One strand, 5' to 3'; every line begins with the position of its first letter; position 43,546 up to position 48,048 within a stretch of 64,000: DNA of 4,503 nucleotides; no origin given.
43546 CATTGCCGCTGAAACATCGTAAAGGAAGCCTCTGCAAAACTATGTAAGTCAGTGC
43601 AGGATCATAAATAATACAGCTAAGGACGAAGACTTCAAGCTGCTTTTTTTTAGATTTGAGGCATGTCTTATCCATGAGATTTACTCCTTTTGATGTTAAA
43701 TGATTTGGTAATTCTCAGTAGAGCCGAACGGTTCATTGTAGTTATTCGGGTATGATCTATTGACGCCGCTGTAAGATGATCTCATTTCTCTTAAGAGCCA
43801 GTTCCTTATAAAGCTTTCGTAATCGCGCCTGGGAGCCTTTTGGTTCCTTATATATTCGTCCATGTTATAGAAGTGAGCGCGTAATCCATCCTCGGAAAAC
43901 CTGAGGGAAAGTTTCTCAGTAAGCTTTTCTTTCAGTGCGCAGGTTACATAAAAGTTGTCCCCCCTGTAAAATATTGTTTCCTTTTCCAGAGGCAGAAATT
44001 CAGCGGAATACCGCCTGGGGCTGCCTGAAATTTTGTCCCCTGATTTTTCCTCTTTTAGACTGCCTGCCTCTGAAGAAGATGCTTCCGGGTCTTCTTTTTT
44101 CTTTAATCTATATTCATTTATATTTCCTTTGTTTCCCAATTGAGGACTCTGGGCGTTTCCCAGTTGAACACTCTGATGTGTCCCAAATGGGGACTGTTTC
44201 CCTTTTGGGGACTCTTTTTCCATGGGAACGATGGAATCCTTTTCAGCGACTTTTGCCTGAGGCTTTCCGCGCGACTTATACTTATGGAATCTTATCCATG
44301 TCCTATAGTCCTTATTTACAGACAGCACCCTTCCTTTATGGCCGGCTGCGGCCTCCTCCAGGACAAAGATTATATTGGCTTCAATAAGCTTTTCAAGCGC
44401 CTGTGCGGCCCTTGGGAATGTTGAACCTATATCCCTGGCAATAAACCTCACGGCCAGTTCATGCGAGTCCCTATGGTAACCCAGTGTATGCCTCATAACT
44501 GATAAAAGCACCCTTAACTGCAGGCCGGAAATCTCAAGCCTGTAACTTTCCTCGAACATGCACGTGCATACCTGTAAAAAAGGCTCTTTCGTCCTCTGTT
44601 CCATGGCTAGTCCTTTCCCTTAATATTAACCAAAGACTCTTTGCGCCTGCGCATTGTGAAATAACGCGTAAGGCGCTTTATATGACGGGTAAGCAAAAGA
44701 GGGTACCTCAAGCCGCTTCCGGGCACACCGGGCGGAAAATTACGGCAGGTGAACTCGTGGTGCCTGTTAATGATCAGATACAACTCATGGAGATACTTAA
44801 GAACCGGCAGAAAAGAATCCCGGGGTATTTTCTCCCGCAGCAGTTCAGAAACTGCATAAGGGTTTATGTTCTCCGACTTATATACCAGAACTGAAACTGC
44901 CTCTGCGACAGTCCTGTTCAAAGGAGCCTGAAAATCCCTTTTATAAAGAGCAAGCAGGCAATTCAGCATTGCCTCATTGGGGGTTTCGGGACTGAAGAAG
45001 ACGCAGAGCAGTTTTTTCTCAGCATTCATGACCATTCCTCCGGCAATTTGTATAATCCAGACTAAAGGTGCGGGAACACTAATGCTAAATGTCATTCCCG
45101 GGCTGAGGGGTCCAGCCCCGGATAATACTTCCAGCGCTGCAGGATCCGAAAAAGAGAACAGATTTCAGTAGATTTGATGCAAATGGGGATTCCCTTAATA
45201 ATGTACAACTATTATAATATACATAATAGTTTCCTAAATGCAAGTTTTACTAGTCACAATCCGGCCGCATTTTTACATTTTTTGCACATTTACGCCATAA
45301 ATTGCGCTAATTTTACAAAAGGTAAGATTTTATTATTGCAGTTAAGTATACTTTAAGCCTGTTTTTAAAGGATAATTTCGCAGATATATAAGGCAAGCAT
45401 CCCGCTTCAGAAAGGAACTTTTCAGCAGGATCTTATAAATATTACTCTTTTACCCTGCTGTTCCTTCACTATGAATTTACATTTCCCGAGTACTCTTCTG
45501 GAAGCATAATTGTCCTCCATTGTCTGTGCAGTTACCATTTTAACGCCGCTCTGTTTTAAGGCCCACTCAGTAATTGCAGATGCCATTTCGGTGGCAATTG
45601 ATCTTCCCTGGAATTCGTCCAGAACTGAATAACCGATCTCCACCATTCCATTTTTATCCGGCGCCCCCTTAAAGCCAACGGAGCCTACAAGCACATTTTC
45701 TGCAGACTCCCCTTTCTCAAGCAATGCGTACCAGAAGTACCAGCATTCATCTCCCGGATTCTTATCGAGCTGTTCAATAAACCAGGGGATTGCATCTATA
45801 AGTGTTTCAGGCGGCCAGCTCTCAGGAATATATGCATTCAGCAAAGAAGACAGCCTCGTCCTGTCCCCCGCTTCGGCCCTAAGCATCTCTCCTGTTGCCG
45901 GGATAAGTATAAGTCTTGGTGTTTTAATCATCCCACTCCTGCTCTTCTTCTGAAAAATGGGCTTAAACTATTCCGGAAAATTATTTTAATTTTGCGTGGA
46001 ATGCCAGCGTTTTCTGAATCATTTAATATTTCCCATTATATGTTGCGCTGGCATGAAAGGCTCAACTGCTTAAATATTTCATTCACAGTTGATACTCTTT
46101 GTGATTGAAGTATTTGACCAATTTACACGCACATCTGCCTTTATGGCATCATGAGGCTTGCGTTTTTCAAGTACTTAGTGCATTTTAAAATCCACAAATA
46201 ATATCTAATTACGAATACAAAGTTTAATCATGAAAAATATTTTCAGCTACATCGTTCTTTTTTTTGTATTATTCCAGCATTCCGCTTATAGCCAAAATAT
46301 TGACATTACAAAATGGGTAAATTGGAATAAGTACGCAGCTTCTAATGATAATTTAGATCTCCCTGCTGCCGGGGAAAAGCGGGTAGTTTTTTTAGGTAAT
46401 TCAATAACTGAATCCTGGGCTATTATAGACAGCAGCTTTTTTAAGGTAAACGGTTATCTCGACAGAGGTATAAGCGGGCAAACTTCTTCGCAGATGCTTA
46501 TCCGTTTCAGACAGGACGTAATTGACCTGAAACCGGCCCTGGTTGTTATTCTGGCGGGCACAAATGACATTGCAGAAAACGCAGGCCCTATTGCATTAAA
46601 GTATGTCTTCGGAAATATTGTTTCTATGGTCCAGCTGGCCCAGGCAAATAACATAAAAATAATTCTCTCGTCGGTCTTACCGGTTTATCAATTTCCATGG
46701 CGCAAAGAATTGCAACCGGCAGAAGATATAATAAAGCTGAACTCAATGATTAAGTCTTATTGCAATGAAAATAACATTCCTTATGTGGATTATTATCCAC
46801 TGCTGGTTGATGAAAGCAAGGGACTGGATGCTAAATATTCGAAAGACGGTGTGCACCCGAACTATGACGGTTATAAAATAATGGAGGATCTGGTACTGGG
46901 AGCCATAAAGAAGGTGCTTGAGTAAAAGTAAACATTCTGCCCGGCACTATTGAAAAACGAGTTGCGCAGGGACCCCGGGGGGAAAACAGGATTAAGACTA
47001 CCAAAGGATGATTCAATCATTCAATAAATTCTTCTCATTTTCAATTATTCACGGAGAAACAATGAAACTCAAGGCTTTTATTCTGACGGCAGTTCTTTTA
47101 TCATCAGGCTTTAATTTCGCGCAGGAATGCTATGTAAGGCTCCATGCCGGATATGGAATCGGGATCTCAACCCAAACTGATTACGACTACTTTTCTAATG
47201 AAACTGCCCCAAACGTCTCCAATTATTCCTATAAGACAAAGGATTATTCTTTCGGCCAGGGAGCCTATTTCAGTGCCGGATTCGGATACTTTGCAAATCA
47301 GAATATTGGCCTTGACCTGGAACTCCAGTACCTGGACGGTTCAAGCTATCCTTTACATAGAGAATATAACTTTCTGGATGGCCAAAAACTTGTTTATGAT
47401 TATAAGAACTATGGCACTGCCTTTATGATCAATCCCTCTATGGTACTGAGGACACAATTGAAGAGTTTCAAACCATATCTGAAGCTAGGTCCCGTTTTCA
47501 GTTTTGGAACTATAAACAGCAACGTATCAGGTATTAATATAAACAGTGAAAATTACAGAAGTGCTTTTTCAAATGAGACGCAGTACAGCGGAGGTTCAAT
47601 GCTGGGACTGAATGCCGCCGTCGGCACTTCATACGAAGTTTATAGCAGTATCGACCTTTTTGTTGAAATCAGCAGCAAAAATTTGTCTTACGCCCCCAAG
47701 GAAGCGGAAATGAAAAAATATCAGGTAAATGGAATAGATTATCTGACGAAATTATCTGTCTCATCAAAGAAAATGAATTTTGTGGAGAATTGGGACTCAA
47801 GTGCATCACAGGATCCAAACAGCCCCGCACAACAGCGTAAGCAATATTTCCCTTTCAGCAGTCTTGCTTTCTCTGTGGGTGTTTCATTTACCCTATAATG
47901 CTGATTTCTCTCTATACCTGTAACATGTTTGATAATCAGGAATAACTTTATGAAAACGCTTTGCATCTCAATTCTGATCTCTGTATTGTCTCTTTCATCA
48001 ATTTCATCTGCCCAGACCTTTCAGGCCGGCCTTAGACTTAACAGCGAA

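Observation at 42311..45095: Orphan lambda-like replication module with iteron-like repeats inside the initiator gene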

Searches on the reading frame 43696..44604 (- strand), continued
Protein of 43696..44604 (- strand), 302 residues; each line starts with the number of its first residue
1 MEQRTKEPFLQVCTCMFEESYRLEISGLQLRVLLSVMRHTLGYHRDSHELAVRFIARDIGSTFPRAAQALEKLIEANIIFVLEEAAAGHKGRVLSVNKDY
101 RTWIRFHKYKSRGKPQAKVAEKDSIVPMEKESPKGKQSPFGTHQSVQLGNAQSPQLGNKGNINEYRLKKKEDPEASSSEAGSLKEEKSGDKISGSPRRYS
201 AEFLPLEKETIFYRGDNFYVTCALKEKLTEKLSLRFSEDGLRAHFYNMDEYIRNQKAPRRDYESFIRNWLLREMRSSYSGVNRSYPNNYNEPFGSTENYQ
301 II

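Call 81: search_protein_families(library=ncbifam, proteins=[window:43696-44604:-], max_evalue=0.01)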
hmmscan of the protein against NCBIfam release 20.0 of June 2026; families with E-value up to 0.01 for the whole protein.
window:43696-44604:- (302 aa): 1 family
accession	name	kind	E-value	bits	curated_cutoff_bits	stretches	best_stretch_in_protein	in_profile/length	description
TIGR01610.1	phage_O_Nterm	equivalog_domain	6.9e-09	36.1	45.5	1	5-83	3-81/95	phage replication protein O, N-terminal domain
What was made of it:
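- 43696..44604 (-): O-like replication initiator, 302 aa. It has an N-terminal winged-helix domain (about aa 10-105), a disordered linker (aa 109-197) and a C-terminal domain (aa 200-283). NCBIfam phage_O_Nterm at 36.1 bits, below its 45.5 cut-off (call 81).
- On Phage_rep_O / lambda O-type initiators (Pfam PF04492; NCBIfam TIGR01610): Caveat: NCBIfam TIGR01610 scores 36.1 bits, below its 45.5 cut-off (call 81), so this is a remote member.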

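Call 82: search_dna_similar(query=window:43696-44604:-, collection=plasmids, mode=protein, max_evalue=0.001, max_rows=10)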
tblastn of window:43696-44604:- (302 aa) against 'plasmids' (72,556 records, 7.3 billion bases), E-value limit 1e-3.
No match.
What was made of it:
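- On Iteron-type plasmid replicon: tblastn of the initiator against 72,556 PLSDB plasmids gives no match at E<=1e-3 (call 82).
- Tried and rejected: None found (call 82).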

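Call 87: search_protein_families(library=phrogs, proteins=[L104:7043-7930:+, L104:8053-8976:+, L104:9137-10024:+, L104:9792-10805:+, L104:12126-12860:+, L104:13874-14950:+, L096:153-863:+, L096:880-2727:+, L013:2351-3697:+, L014:6776-8245:+], max_evalue=0.00001)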
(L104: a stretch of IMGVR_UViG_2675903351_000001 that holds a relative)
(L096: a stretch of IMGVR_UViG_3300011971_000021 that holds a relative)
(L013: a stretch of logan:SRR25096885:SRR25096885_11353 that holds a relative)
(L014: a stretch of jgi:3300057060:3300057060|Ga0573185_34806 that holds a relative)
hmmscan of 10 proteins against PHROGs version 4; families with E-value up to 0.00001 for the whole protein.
L104:7043-7930:+ (295 aa): 3 families
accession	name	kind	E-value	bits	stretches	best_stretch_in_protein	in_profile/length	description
phrog_434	-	DNA, RNA and nucleotide metabolism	7.5e-94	316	1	49-295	108-362/372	RecE-like recombination exonuclease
phrog_1956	-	unknown function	2e-13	51.3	1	214-294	9-90/93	-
phrog_149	-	DNA, RNA and nucleotide metabolism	1.4e-07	31.2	1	49-169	661-788/1242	exonuclease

L104:8053-8976:+ (307 aa): 5 families
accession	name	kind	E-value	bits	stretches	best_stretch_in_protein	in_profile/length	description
phrog_148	-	DNA, RNA and nucleotide metabolism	1.7e-106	358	1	26-301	5-274/387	RecT-like ssDNA annealing protein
phrog_34786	-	unknown function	4.5e-24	85.8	1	39-138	15-115/116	-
phrog_19737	-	unknown function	3.8e-09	37.7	1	79-154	36-106/108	-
phrog_2780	-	DNA, RNA and nucleotide metabolism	1e-07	32.7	1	106-303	62-254/369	RecT-like ssDNA annealing protein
phrog_34753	-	unknown function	1.5e-07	31.9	1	103-224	98-228/364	-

L104:9137-10024:+ (295 aa): 10 families
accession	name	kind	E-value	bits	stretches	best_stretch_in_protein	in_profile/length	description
phrog_16826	-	DNA, RNA and nucleotide metabolism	1.4e-60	206.4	2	3-158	1-153/341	DnaD-like helicase loader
phrog_7498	-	DNA, RNA and nucleotide metabolism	1.9e-43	149.7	1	54-294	57-292/296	DnaD-like helicase loader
phrog_678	-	DNA, RNA and nucleotide metabolism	2e-24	87.8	1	8-158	27-195/346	replication initiation O-like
phrog_277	-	DNA, RNA and nucleotide metabolism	9.3e-23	81.9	1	8-165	24-171/318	replication initiation O-like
phrog_2365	-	DNA, RNA and nucleotide metabolism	8.6e-22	79.3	1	8-169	24-183/232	replication initiation O-like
phrog_345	-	DNA, RNA and nucleotide metabolism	2.2e-10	41.7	1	8-148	22-164/297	replication initiation O-like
phrog_18020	-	DNA, RNA and nucleotide metabolism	1.6e-09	39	1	14-162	15-161/248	replication initiation O-like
phrog_186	-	DNA, RNA and nucleotide metabolism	5.5e-09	37.1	1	9-240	18-226/308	DnaD-like helicase loader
phrog_5810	-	DNA, RNA and nucleotide metabolism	1.7e-08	35.4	1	16-219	2-182/268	replication initiation protein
phrog_270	-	DNA, RNA and nucleotide metabolism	3.9e-06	27.5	1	10-186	29-192/383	replication initiation protein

L104:9792-10805:+ (337 aa): 3 families
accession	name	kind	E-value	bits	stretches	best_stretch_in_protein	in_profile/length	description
phrog_50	-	DNA, RNA and nucleotide metabolism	2.8e-53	182.8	1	41-334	248-515/570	DnaC-like helicase loader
phrog_3277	-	DNA, RNA and nucleotide metabolism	1.9e-22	80.8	1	197-332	19-156/168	DnaC-like helicase loader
phrog_27475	-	unknown function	1.1e-10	41.6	1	195-304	449-554/599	-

L104:12126-12860:+ (244 aa): 1 family
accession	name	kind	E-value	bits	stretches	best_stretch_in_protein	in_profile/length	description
phrog_27911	-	unknown function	2.6e-129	431.2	1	8-243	1-249/249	-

L104:13874-14950:+ (358 aa): 1 family
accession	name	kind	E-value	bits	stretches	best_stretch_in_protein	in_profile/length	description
phrog_10226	-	unknown function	1e-75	256.2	1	9-335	6-351/369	-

L096:153-863:+ (236 aa): 9 families
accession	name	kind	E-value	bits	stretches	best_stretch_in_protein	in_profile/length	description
phrog_16826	-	DNA, RNA and nucleotide metabolism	4e-24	86.5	1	1-105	2-101/341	DnaD-like helicase loader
phrog_270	-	DNA, RNA and nucleotide metabolism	4.7e-21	76.6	1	6-225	28-260/383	replication initiation protein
phrog_678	-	DNA, RNA and nucleotide metabolism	2.2e-20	74.5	1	6-181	28-196/346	replication initiation O-like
phrog_277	-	DNA, RNA and nucleotide metabolism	3.8e-16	60.2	1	5-141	24-150/318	replication initiation O-like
phrog_16304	-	unknown function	5.5e-15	56.9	1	121-217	109-218/244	-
phrog_2365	-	DNA, RNA and nucleotide metabolism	1.5e-10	42.5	1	6-144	25-161/232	replication initiation O-like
phrog_9327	-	DNA, RNA and nucleotide metabolism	3.8e-10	40.8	1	126-222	152-249/276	primosomal protein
phrog_345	-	DNA, RNA and nucleotide metabolism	5.1e-07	30.7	1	5-186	22-210/297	replication initiation O-like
phrog_9474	-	DNA, RNA and nucleotide metabolism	6.3e-07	30.2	1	88-224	120-257/288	replication initiation protein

L096:880-2727:+ (615 aa): 7 families
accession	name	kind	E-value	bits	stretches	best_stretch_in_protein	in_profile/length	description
phrog_239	-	DNA, RNA and nucleotide metabolism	1.3e-73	250.2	1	31-597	41-614/801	DNA primase/helicase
phrog_19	-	DNA, RNA and nucleotide metabolism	1.3e-27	97.9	1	324-588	333-585/621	DnaB-like replicative helicase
phrog_47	-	DNA, RNA and nucleotide metabolism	2.7e-25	90.1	1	27-301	45-338/947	DNA primase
phrog_5482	-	unknown function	6e-23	82.1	1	342-543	50-251/341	-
phrog_243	-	DNA, RNA and nucleotide metabolism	5e-19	69.3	1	320-562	12-243/273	DnaB-like replicative helicase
phrog_849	-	DNA, RNA and nucleotide metabolism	3.7e-14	53.5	1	121-299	149-342/435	DNA primase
phrog_6444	-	DNA, RNA and nucleotide metabolism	8.7e-12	45.6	1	19-140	22-158/577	DNA primase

L013:2351-3697:+ (448 aa): 4 families
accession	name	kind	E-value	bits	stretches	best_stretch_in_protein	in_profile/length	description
phrog_19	-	DNA, RNA and nucleotide metabolism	4.5e-58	198.6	1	3-440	160-588/621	DnaB-like replicative helicase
phrog_239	-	DNA, RNA and nucleotide metabolism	1.1e-23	85.2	1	161-416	335-582/801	DNA primase/helicase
phrog_243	-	DNA, RNA and nucleotide metabolism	2.4e-19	70.4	1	170-385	17-228/273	DnaB-like replicative helicase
phrog_11530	-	unknown function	8.5e-06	26.7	0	284-376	15-111/184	-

L014:6776-8245:+ (489 aa): 5 families
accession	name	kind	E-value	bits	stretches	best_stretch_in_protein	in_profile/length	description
phrog_19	-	DNA, RNA and nucleotide metabolism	1.7e-72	246.2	1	21-466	159-588/621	DnaB-like replicative helicase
phrog_243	-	DNA, RNA and nucleotide metabolism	1.9e-38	133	1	181-452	7-261/273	DnaB-like replicative helicase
phrog_11530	-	unknown function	8.9e-37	127.7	1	290-449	3-148/184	-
phrog_239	-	DNA, RNA and nucleotide metabolism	2.2e-27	97.3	1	189-475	336-614/801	DNA primase/helicase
phrog_19347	-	unknown function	2.2e-11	45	1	384-459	1-79/79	-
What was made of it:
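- Closest known: Firmicutes-type prophage modules in IMG/VR, such as L104. Different: They have different C-terminal domains and different partner proteins: a DnaC-like loader or a primase-helicase (call 87).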

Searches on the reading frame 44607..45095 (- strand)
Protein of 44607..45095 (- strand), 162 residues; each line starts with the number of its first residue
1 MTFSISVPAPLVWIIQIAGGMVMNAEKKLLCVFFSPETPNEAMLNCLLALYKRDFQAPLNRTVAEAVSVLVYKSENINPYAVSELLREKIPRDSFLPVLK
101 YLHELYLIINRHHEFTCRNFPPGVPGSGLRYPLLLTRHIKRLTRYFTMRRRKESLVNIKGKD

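Call 4: search_protein_families(library=pfam, proteins=[window:44607-45095:-], max_evalue=0.1)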
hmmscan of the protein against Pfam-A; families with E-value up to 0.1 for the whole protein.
window:44607-45095:- (162 aa): 1 family
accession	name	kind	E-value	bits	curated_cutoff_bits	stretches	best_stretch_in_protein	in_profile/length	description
PF00772.26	DnaB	-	0.038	14.5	23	1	25-105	8-84/103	DnaB-like helicase N terminal domain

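Call 5: search_protein_families(library=phrogs, proteins=[window:44607-45095:-], max_evalue=0.01)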
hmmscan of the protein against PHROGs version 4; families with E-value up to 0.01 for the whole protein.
window:44607-45095:- (162 aa): 0 families

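Call 52: find_homologous_proteins(query=window:44607-45029:-, max_evalue=0.01)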
Query window:44607-45029:- (140 aa): 1 proteins with E <= 0.01 among 26 candidates.
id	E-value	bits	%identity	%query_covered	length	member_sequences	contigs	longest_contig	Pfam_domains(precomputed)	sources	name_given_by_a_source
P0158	4.8e-88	310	100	100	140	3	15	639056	-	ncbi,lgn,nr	ncbi:MAG: hypothetical protein ACM3UR_00770 [Bacteroidota bacterium]|nr:hypothetical protein [Ignavi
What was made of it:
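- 44607..45029 (-): First gene of the operon: a 140-aa ORFan, predicted all-helical, with unknown role. An in-frame ATG at 45095 would give 162 aa. A search of 5.8 billion proteins finds only itself (call 52).
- No helicase loader is identified, and the 140-aa protein is an ORFan (call 52).
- Tried and rejected: The word-index search finds only itself (call 52).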

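Call 68: predict_structure(protein=window:44607-45029:-)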
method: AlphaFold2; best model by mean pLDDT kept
length: 140 residues; sequences in the alignment: 1
mean_pLDDT: 49.9   pTM: 0.37
mean pLDDT of the five models: 49.9, 48.2, 45.5, 43.6, 43.3
residues with pLDDT >= 90: 0; 70-90: 0; 50-70: 65; < 50: 75
segments of 3 or more residues with pLDDT < 50: 1-16, 52-61, 87-117, 126-140
pLDDT, mean of each block of 10 residues (from residue 1): 45 49 58 60 58 45 57 58 51 39 40 48 49 43
secondary structure, 60 per line:
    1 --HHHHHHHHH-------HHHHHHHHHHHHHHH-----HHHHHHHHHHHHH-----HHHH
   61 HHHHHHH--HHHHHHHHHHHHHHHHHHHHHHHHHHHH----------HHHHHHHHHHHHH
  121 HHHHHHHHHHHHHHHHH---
elements in order: H3-11 H19-33 H39-51 H57-67 H70-97 H108-137
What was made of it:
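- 44607..45029 (-): The AlphaFold2 model has pLDDT 50 and is unusable (call 68).
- Tried and rejected: The single-sequence AlphaFold2 model has pLDDT 50 and was not searched further (call 68).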

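Call 70: search_protein_families(library=phrogs, proteins=[window:44607-45095:-], max_evalue=0.001)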
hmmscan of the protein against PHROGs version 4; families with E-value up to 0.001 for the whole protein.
window:44607-45095:- (162 aa): 0 families

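Call 80: search_protein_families(library=padloc, proteins=[window:44607-45029:-], max_evalue=0.01)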
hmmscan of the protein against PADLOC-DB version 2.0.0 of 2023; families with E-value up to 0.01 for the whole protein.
window:44607-45029:- (140 aa): 0 families

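Call 81: search_protein_families(library=ncbifam, proteins=[window:44607-45029:-], max_evalue=0.01)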
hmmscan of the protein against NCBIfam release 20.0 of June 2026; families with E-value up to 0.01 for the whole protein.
window:44607-45029:- (140 aa): 0 families

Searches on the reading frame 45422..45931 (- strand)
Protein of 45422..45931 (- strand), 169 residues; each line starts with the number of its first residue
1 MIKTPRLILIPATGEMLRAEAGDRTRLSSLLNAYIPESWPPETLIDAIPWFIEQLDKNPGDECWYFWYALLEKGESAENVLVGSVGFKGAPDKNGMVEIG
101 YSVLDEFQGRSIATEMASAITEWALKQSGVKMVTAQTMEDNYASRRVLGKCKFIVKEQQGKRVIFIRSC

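Call 11: search_protein_families(library=pfam, proteins=[window:45422-45931:-], max_evalue=0.001)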
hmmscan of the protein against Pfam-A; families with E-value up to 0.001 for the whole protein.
window:45422-45931:- (169 aa): 2 families
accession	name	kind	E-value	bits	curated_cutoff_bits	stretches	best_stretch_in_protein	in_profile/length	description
PF13302.13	Acetyltransf_3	-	1.6e-19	71.4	25.4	1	33-153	26-137/138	Acetyltransferase (GNAT) domain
PF00583.31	Acetyltransf_1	-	1e-12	48.8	20.7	1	27-153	4-116/116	Acetyltransferase (GNAT) family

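Call 80: search_protein_families(library=padloc, proteins=[window:45422-45931:-], max_evalue=0.01)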
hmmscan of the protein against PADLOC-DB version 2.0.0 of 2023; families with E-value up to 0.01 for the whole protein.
window:45422-45931:- (169 aa): 0 families

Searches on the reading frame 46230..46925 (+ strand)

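Call 11: search_protein_families(library=pfam, proteins=[window:46230-46925:+], max_evalue=0.001)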
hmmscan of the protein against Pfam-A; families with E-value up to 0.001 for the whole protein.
window:46230-46925:+ (231 aa): 2 families
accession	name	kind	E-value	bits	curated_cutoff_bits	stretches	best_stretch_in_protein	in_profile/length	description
PF13472.12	Lipase_GDSL_2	-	3.9e-27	96.3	32.9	1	54-217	1-178/178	GDSL-like Lipase/Acylhydrolase family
PF00657.28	Lipase_GDSL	-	4.5e-13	50.3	23.6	1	74-220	42-206/208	GDSL-like Lipase/Acylhydrolase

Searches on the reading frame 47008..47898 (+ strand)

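Call 11: search_protein_families(library=pfam, proteins=[window:47008-47898:+], max_evalue=0.001)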
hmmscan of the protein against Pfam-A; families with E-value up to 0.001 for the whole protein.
window:47008-47898:+ (296 aa): 1 family
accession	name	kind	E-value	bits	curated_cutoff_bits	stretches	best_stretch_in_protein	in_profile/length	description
PF13505.12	OMP_b-brl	-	3.8e-05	24.3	28.7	1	69-226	27-155/175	Outer membrane protein beta-barrel domain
